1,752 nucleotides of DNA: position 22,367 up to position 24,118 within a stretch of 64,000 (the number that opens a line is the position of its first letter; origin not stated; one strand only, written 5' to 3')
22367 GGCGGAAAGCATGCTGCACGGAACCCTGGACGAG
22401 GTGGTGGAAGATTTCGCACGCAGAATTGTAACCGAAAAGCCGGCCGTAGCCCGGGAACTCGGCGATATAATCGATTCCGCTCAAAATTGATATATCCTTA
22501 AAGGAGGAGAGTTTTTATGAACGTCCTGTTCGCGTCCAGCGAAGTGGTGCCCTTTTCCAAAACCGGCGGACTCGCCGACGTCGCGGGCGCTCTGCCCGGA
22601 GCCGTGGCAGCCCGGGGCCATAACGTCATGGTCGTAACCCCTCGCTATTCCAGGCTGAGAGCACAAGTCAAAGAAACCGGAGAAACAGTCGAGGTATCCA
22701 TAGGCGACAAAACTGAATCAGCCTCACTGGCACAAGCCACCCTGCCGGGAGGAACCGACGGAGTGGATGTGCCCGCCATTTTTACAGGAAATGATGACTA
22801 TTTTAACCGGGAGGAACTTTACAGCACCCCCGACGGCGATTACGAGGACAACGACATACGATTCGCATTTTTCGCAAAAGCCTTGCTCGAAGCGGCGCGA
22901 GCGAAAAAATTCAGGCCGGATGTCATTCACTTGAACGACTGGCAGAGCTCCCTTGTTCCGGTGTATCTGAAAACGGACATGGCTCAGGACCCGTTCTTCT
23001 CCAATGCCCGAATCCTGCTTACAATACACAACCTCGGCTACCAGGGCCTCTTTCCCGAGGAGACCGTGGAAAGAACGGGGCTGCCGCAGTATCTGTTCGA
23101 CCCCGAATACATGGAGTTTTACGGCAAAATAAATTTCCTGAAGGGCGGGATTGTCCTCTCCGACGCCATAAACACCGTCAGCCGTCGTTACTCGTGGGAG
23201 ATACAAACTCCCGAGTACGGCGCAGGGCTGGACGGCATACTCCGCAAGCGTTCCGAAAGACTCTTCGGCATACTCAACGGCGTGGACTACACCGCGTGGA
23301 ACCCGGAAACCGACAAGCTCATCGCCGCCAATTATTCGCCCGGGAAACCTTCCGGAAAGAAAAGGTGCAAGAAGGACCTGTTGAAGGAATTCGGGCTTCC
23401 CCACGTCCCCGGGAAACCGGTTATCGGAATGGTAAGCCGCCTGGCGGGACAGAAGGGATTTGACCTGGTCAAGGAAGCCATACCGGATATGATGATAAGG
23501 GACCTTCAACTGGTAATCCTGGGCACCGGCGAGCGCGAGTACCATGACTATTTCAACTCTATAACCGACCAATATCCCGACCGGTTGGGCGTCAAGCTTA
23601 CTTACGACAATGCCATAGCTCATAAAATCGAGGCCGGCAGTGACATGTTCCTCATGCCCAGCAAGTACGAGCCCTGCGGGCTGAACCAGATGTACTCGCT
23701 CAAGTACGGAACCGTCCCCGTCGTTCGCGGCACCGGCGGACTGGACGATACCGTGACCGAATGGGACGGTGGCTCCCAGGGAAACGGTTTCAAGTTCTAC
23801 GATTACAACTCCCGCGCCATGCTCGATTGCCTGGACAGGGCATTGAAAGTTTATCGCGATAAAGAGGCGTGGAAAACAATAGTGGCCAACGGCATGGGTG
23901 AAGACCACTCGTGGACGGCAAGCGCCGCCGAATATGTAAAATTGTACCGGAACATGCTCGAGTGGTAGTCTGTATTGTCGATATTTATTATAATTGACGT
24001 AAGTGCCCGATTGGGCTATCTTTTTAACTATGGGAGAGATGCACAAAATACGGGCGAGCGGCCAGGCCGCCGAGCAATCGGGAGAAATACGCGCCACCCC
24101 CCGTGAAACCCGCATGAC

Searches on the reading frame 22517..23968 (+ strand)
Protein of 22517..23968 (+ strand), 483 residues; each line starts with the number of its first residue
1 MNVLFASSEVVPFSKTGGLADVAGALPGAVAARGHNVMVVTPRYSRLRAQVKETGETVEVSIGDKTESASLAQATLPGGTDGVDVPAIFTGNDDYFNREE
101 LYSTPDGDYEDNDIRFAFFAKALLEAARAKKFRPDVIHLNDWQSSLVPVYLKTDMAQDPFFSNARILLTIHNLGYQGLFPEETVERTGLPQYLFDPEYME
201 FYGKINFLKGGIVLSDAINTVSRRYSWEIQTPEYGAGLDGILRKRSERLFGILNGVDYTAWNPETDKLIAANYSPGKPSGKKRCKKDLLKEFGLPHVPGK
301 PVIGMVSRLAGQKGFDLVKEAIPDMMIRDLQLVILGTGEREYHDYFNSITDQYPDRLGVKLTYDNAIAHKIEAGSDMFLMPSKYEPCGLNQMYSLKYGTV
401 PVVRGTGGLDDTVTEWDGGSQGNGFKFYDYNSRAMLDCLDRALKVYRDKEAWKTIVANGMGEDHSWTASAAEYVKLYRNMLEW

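Call 88: search_protein_families(library=pfam, proteins=[window:22517-23968:+], max_evalue=0.001)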
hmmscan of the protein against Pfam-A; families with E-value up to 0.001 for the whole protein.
window:22517-23968:+ (483 aa): 5 families
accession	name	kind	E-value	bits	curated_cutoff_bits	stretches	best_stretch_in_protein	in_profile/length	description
PF08323.17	Glyco_transf_5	-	7.7e-83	278.3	22.7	1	2-244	1-239/239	Starch synthase catalytic domain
PF00534.26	Glycos_transf_1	-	1.8e-14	54.1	26.4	1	295-452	10-165/172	Glycosyl transferases group 1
PF13692.12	Glyco_trans_1_4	-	2.6e-09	37.9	27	1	300-443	1-140/142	Glycosyl transferases group 1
PF13439.12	Glyco_transf_4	-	3e-06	27.8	28.5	0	101-175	43-108/170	Glycosyltransferase Family 4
PF13579.12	Glyco_trans_4_4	-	3.1e-05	24.8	29.7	1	17-148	1-86/158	Glycosyl transferase 4-like domain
